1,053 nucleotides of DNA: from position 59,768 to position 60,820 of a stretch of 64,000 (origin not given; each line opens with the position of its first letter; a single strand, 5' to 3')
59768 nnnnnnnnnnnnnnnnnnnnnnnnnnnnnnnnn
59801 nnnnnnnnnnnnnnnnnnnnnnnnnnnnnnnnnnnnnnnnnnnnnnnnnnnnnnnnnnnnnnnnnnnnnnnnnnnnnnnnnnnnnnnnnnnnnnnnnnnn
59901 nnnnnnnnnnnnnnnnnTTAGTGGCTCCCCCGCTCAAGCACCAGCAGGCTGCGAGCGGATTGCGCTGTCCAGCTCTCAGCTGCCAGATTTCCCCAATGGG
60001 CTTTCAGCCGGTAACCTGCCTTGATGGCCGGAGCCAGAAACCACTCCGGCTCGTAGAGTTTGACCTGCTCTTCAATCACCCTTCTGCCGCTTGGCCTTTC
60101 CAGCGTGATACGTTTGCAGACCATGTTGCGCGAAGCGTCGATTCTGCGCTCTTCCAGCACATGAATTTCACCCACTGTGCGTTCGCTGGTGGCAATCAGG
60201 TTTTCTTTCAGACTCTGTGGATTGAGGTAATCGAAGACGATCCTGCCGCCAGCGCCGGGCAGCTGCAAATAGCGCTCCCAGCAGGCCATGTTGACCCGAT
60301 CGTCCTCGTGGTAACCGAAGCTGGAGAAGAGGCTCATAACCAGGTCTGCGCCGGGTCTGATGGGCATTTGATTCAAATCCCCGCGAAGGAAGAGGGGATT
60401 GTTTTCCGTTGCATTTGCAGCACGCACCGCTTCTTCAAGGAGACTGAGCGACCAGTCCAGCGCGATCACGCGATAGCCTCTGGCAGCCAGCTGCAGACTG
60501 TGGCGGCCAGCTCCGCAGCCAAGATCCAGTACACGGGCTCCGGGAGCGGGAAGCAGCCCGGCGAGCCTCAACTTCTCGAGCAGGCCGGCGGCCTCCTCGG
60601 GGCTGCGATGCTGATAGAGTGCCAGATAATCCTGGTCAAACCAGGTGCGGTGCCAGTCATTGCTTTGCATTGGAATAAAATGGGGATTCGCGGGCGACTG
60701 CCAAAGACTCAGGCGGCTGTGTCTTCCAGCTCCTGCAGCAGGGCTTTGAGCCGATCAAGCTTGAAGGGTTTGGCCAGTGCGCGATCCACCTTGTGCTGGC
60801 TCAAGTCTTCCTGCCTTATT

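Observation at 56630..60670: Complete bacillithiol operon (bshC-bshB-bshA) headed by a SAM methyltransferase: possible N-methyl-bacillithiol locus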

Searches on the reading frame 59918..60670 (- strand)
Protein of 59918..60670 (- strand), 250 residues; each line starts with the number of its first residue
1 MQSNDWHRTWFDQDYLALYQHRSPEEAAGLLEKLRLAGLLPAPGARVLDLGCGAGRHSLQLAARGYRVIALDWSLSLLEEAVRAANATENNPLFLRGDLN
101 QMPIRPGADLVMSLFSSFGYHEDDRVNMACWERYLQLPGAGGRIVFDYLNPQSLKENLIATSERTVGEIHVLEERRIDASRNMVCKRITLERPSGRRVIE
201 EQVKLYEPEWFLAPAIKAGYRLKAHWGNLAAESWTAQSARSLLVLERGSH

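Call 3: search_protein_families(library=pfam, proteins=[window:59918-60670:-])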
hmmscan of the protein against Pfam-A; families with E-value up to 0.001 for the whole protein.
window:59918-60670:- (250 aa): 6 families
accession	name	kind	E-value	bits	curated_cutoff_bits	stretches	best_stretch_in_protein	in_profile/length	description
PF13649.12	Methyltransf_25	-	8e-13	49.3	27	1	47-127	1-83/97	Methyltransferase domain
PF08241.18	Methyltransf_11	-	7.4e-09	36.6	21.2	1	48-136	1-88/95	Methyltransferase domain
PF13847.12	Methyltransf_31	-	8.5e-07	29.2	27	1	43-113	3-80/145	Methyltransferase domain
PF03848.20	TehB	-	2.9e-06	27.3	20.4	1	45-80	32-70/193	Tellurite resistance protein TehB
PF13489.12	Methyltransf_23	-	2.2e-05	24.7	27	1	19-81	1-60/164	Methyltransferase domain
PF05724.17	TPMT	-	0.00027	21.1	26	1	1-89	1-83/218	Thiopurine S-methyltransferase (TPMT)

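Call 4: search_protein_families(library=ncbifam, proteins=[window:59918-60670:-])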
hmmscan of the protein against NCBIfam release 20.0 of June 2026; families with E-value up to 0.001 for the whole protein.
window:59918-60670:- (250 aa): 21 families
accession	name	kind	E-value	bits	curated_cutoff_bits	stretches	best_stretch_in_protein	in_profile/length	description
TIGR02021.1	BchM-ChlM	equivalog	3.6e-11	42.9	158.9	1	42-122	53-133/218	magnesium protoporphyrin IX methyltransferase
NF043040.1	corrin_prot_MT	hypoth_equivalog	5e-11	42.4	180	1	35-104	33-104/216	corrinoid protein-associated methyltransferase CpaM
NF041820.1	daptide_MTase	equivalog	1.4e-10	41.1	175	1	35-213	31-215/243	daptide-type RiPP biosynthesis methyltransferase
NF045667.1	MTase_DVU1556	equivalog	2.8e-09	36.8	155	1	34-107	15-83/213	DVU_1556 family methyltransferase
NF007610.0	PRK10258.1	equivalog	2.5e-08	33.5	342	1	45-157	44-149/251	malonyl-ACP O-methyltransferase BioC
NF008405.0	PRK11207.1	equivalog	2.6e-08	33.6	218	1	44-113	31-101/198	tellurite resistance methyltransferase TehB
NF008992.0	PRK12335.1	equivalog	3.3e-08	33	303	1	45-113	124-192/289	SAM-dependent methyltransferase TehB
TIGR02072.1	BioC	equivalog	6.2e-07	29.5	184.95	1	35-113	28-103/244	malonyl-ACP O-methyltransferase BioC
TIGR00477.1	tehB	equivalog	9.1e-07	28.4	219.5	1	45-113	75-143/238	tellurite resistance methyltransferase TehB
TIGR04290.1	meth_Rta_06860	hypoth_equivalog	5.1e-06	26.1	300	1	44-91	50-98/226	TIGR04290 family methyltransferase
TIGR04345.1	ovoA_Cterm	equivalog_domain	6.6e-06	25.8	170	1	43-83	41-81/242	putative 4-mercaptohistidine N1-methyltransferase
NF001241.0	PRK00216.1-2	equivalog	2.4e-05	24.1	327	1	40-105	48-109/231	demethylmenaquinone methyltransferase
NF051855.1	GlySarMtaseBact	equivalog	3e-05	23.8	350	1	16-118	31-130/259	glycine/sarcosine N-methyltransferase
TIGR01934.1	MenG_MenH_UbiE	subfamily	3.5e-05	23.2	158.35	1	42-105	38-103/223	ubiquinone/menaquinone biosynthesis methyltransferase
NF008823.0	PRK11873.1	subfamily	5.3e-05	22.8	263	1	43-111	77-150/272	arsenite methyltransferase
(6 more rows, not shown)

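Call 7: find_homologous_proteins(query=window:59918-60670:-)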
Query window:59918-60670:- (250 aa): 222 proteins with E <= 0.001 among 8000 candidates; the best 120 are listed.
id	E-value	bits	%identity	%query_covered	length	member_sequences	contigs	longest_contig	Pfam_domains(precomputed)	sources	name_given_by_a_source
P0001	2.3e-165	566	100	100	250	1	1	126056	PF13847.13,PF03848.21,PF13649.13,PF08241.19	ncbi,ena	-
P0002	1.5e-133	462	81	99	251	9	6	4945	PF13847.13,PF13489.13,PF03848.21,PF13649.13,PF08241.19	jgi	jgi:SAM-dependent methyltransferase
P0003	4.8e-78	280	55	99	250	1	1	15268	PF13847.13,PF03848.21,PF13649.13,PF08241.19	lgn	-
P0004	2.6e-73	265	54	96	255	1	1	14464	PF13649.13,PF08241.19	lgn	-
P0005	1.1e-70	256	54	98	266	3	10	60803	PF13847.13,PF13489.13,PF13649.13,PF08241.19,PF08242.19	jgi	jgi:SAM-dependent methyltransferase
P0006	5.8e-38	149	37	96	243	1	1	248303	PF13847.13,PF13489.13,PF13649.13,PF01209.25,PF08241.19,PF08242.19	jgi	jgi:SAM-dependent methyltransferase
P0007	1.3e-37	148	37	98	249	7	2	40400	PF13847.13,PF13489.13,PF13649.13,PF01209.25,PF08241.19,PF08242.19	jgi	-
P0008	1.3e-37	148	37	97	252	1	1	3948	PF13847.13,PF13489.13,PF13649.13,PF01209.25,PF08241.19,PF08242.19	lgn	-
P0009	2.3e-37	147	37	98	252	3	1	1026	PF13847.13,PF13489.13,PF13649.13,PF01209.25,PF08241.19,PF08242.19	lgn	-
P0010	5.8e-36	142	36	97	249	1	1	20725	PF13847.13,PF13489.13,PF13649.13,PF03291.23,PF01209.25,PF08241.19,PF08242.19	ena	-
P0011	2.2e-35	140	37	96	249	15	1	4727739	PF13847.13,PF13489.13,PF13649.13,PF01209.25,PF08241.19,PF08242.19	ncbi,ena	-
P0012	3.5e-35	140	37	96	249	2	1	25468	PF13847.13,PF13489.13,PF13649.13,PF01209.25,PF08241.19,PF08242.19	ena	-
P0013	1.0e-34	138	38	98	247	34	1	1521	PF13847.13,PF13489.13,PF13649.13,PF08241.19,PF08242.19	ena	-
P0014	2.3e-34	137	35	97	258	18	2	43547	PF13847.13,PF13489.13,PF13649.13,PF01209.25,PF08241.19,PF08242.19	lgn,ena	-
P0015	1.4e-33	134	37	98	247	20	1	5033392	PF13847.13,PF13489.13,PF13649.13,PF01209.25,PF08241.19,PF08242.19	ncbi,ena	-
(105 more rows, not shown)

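Call 8: search_solved_structures(query=window:59918-60670:-, max_evalue=0.001, show_alignments=2)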
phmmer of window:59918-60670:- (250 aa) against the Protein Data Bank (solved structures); distinct sequences matched with E-value up to 0.001: 33.
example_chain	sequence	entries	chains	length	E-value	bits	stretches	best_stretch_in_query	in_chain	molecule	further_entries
9ri2_A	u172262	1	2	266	7.3e-34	120.5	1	3-233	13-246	Methyltransferase, putative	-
1wzn_A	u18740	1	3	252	9.3e-11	44.8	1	45-231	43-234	SAM-dependent methyltransferase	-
3d2l_A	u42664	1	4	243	7.6e-10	41.8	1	42-246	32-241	SAM-dependent methyltransferase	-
5wp5_A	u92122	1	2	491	7.5e-08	35.3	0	37-146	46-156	Phosphomethylethanolamine N-methyltransferase 2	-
3e8s_A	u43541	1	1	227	1.7e-07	34.2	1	5-155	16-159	Putative SAM Dependent Methyltransferase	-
5wp4_A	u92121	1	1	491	4.8e-07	32.6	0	36-144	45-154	Phosphoethanolamine N-methyltransferase 1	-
2i6g_A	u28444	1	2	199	8e-07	31.9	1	37-113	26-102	Putative methyltransferase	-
9gdj_A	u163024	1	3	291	1.8e-06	30.8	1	42-149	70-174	Methyltransferase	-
9icz_A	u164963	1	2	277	2.3e-06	30.5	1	40-148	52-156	S-adenosylmethionine (SAM)-dependent methyltransferase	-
9w6x_A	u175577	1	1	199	3.3e-06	29.9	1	3-131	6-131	YtkW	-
7wzg_A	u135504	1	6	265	3.5e-06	29.8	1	37-247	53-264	Cypemycin N-terminal methyltransferase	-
1ve3_A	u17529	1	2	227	1.1e-05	28.2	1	44-167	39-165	hypothetical protein PH0226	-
3e23_A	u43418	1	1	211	1.7e-05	27.6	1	17-94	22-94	uncharacterized protein RPA2492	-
2xva_A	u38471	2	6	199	3.2e-05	26.7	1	42-113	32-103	TELLURITE RESISTANCE PROTEIN TEHB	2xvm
4dq0_A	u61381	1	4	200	3.6e-05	26.5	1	42-113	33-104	Tellurite resistance protein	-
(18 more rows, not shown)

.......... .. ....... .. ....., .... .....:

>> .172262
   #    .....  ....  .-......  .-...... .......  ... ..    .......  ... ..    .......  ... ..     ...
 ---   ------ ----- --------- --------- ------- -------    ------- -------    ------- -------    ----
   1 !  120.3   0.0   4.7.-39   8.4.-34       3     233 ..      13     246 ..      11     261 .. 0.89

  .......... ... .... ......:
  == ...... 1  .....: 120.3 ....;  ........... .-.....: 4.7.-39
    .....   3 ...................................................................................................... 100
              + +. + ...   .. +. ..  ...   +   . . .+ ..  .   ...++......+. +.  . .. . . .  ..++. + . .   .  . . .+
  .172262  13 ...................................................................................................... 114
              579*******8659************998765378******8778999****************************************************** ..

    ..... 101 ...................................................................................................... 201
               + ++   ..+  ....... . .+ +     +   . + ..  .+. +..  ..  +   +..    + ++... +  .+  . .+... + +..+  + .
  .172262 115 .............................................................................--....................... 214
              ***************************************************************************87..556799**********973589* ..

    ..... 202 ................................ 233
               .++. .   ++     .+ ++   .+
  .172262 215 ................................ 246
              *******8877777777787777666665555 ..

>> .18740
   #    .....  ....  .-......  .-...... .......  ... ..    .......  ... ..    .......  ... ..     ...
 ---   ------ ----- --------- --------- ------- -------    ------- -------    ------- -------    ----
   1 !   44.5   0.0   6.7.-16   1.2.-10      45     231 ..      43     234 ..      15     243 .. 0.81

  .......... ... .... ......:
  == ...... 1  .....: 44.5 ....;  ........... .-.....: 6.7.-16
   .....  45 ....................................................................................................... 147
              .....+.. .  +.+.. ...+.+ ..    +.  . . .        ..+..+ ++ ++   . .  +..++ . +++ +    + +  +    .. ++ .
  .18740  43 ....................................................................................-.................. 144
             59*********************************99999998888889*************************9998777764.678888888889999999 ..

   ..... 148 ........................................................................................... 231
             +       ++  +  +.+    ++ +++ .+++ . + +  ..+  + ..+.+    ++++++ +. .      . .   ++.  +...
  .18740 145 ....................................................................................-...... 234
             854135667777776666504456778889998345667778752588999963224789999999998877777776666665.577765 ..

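Call 19: find_encoding_contigs(protein=window:59918-60670:-, flank=10000, max_places=4)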
Protein window:59918-60670:- (250 aa): 1 contig read that carries it; 1 place shown.
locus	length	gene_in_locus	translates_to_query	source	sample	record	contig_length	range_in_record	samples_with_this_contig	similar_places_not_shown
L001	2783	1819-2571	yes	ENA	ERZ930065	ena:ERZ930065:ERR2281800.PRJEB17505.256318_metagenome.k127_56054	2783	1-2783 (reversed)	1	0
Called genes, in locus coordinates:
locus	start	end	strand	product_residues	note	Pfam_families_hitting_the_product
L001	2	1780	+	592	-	?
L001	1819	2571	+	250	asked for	PF03848:TehB (weak), PF13649:Methyltransf_25, PF13847:Methyltransf_31 (weak), PF08241:Methyltransf_11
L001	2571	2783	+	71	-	?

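Call 21: find_related_loci(query=A1, collection=genome_contigs, flank=8000)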
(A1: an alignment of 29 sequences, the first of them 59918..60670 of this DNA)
Query A1 (250 aa) in genome_contigs; peptide patterns used: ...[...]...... (x = any residue, [..] = any of these).
600 stretches matched a pattern (row limit reached: there are more); 525 encode a relative of the query (tblastn E <= 1e-3); the best 80 are kept; 80 distinct loci.
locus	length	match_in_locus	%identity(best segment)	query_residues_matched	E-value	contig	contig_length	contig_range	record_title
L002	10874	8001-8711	35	1-239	6e-41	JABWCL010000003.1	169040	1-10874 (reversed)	MAG: Ignavibacteriaceae bacterium isolate MAG_55 scaffold_45, whole genome shotgun sequence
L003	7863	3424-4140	33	5-245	7e-40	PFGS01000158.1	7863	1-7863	MAG: Ignavibacteriales bacterium CG12_big_fil_rev_8_21_14_0_65_30_8 CG12_8_21_14_0.65_scaffold_3882_c, whole genome shot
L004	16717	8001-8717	37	2-247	1e-38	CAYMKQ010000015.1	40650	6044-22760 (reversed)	MAG TPA_asm: uncultured Gemmatimonadaceae bacterium isolate SRP136066_co1_213 genome assembly, contig: NODE_697_length_4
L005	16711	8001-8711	36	6-244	8e-39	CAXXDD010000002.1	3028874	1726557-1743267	MAG: Longimicrobiales bacterium isolate b3959559-3b23-4102-94a7-0dacaa5f4209 genome assembly, contig: contig_2, whole ge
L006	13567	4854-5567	35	4-247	2e-38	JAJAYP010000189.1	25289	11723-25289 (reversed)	MAG: Gemmatimonadaceae bacterium isolate CAN_BIN14 c_000000116430, whole genome shotgun sequence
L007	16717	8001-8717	34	6-246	2e-36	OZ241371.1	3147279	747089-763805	MAG: Longimicrobiales bacterium isolate 2d559517-74ca-4cf4-aa32-356f4896a586 genome assembly, chromosome: 1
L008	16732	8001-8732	34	1-247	4e-36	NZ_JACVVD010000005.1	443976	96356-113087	Paenibacillus sedimenti strain WST5 WST5_5, whole genome shotgun sequence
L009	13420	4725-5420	35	6-244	2e-34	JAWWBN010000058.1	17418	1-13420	MAG: Thermoanaerobaculia bacterium isolate HN16.bin.12 k141_2000593_length_17418_cov_9.2881, whole genome shotgun sequen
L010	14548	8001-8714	35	4-247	1e-33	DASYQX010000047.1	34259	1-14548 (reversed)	MAG TPA_asm: Gemmatimonadales bacterium isolate SMAG_U4496 k141_2522655, whole genome shotgun sequence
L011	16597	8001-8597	39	6-206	2e-33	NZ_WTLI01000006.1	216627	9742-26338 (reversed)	Paenibacillus turpanensis strain YIM B00363 Scaffold6, whole genome shotgun sequence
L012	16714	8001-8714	31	1-243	5e-33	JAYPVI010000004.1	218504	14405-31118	MAG: Crocinitomicaceae bacterium isolate 139588_S189_rosella_bins.tsv.108 NODE_22_length_218504_cov_16.958283, whole gen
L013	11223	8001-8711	32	4-245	8e-33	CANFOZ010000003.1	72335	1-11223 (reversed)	MAG: Bacteroidetes bacterium isolate Jr-14may18-182 genome assembly, contig: Jr-14may18-C549, whole genome shotgun seque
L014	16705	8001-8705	34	6-244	5e-33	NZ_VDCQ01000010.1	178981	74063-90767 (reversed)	Paenibacillus hemerocallicola strain KCTC 33185 RDPYD18112709_A.Scaf10, whole genome shotgun sequence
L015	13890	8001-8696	35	6-244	1e-32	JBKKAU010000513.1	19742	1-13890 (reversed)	MAG: Thermoanaerobaculia bacterium isolate swi_bin.312 S1Ck127_8359775_flag_1_multi_8.0000_len_19742, whole genome shotg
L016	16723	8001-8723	32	5-244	1e-32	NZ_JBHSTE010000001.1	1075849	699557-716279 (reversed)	Paenibacillus septentrionalis strain PCU 280 GCM70027101_12, whole genome shotgun sequence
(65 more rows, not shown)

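Call 24: list_cluster_members(proteins=[window:59918-60670:-, window:58470-59918:-, window:56630-57757:-, window:20141-21322:+])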
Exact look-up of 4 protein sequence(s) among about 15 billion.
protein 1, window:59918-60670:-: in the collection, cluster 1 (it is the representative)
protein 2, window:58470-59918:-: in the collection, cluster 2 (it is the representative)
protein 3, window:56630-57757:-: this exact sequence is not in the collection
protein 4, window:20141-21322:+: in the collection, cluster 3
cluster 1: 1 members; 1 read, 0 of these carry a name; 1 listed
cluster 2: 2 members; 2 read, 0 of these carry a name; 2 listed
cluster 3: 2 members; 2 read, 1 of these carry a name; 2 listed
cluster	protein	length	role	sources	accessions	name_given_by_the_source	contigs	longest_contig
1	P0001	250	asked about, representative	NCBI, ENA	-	-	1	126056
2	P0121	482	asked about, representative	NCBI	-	-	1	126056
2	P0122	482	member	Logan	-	-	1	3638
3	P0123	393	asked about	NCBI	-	-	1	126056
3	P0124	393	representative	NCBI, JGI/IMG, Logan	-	S-adenosylmethionine synthetase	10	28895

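Call 25: find_encoding_contigs(protein=P0005, flank=8000, max_places=2)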
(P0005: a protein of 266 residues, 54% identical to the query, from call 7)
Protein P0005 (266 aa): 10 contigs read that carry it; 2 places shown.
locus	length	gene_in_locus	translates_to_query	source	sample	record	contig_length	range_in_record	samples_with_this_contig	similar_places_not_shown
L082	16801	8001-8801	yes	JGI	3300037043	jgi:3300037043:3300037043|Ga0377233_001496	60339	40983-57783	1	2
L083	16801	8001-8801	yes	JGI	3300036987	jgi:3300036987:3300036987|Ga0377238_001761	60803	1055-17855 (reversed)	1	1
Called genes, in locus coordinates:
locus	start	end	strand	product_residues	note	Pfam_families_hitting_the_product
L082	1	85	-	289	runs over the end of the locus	PF00753:Lactamase_B, PF23023:Anti-Pycsar_Apyc1 (weak)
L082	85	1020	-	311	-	PF00890:FAD_binding_2 (weak), PF01266:DAO (faint), PF03486:HI0933_like (faint), PF07992:Pyr_redox_2, PF12831:FAD_oxidored (faint), PF13738:Pyr_redox_3, PF00070:Pyr_redox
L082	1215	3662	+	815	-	PF18962:Por_Secre_tail, PF13860:FlgD_ig (weak)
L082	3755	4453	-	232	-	PF17746:SfsA_N, PF03749:SfsA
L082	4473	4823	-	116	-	PF02627:CMD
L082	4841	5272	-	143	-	PF00571:CBS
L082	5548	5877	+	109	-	-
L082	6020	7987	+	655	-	PF00512:HisKA (weak), PF02518:HATPase_c, PF00072:Response_reg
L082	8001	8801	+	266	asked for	PF13489:Methyltransf_23 (weak), PF08241:Methyltransf_11, PF08242:Methyltransf_12 (faint), PF13649:Methyltransf_25, PF13847:Methyltransf_31 (weak)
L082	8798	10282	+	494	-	PF10079:Rossmann-like_BshC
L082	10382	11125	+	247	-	PF02585:PIG-L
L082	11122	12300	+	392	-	PF13439:Glyco_transf_4, PF13477:Glyco_trans_4_2, PF13579:Glyco_trans_4_4, PF20706:GT4-conflict, PF00534:Glycos_transf_1, PF13524:Glyco_trans_1_2, PF13692:Glyco_trans_1_4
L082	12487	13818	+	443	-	PF13393:tRNA-synt_His, PF00587:tRNA-synt_2b (faint), PF03129:HGTP_anticodon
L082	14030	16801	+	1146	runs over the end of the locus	PF04151:PPC (faint), PF13585:CHU_C (faint), PF18962:Por_Secre_tail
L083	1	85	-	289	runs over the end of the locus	PF00753:Lactamase_B, PF23023:Anti-Pycsar_Apyc1 (weak)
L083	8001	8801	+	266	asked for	PF13489:Methyltransf_23 (weak), PF08241:Methyltransf_11, PF08242:Methyltransf_12 (faint), PF13649:Methyltransf_25, PF13847:Methyltransf_31 (weak)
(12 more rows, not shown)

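Call 26: find_encoding_contigs(protein=P0003, flank=8000, max_places=2)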
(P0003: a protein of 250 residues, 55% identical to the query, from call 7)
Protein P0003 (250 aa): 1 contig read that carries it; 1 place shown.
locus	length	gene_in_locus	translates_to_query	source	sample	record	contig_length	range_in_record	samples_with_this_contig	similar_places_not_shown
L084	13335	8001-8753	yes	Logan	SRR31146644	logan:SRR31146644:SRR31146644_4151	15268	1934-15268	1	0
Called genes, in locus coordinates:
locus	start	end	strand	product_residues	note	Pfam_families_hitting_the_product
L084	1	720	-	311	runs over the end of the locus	PF00890:FAD_binding_2 (weak), PF01134:GIDA (faint), PF01266:DAO (faint), PF03486:HI0933_like (faint), PF07992:Pyr_redox_2, PF12831:FAD_oxidored (weak), PF13738:Pyr_redox_3, PF00070:Pyr_redox, +1 more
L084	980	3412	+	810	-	PF18962:Por_Secre_tail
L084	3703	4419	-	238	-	PF17746:SfsA_N, PF03749:SfsA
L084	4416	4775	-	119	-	PF02627:CMD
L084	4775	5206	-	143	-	PF00571:CBS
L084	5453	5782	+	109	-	-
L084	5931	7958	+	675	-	PF00512:HisKA, PF02518:HATPase_c, PF00072:Response_reg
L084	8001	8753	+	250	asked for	PF03848:TehB (faint), PF13847:Methyltransf_31 (weak), PF08241:Methyltransf_11, PF13649:Methyltransf_25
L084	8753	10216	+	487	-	PF10079:Rossmann-like_BshC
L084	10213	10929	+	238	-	PF02585:PIG-L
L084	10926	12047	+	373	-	PF13477:Glyco_trans_4_2, PF13439:Glyco_transf_4, PF13579:Glyco_trans_4_4, PF00534:Glycos_transf_1, PF13692:Glyco_trans_1_4, PF20706:GT4-conflict, PF13524:Glyco_trans_1_2 (weak)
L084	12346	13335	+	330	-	?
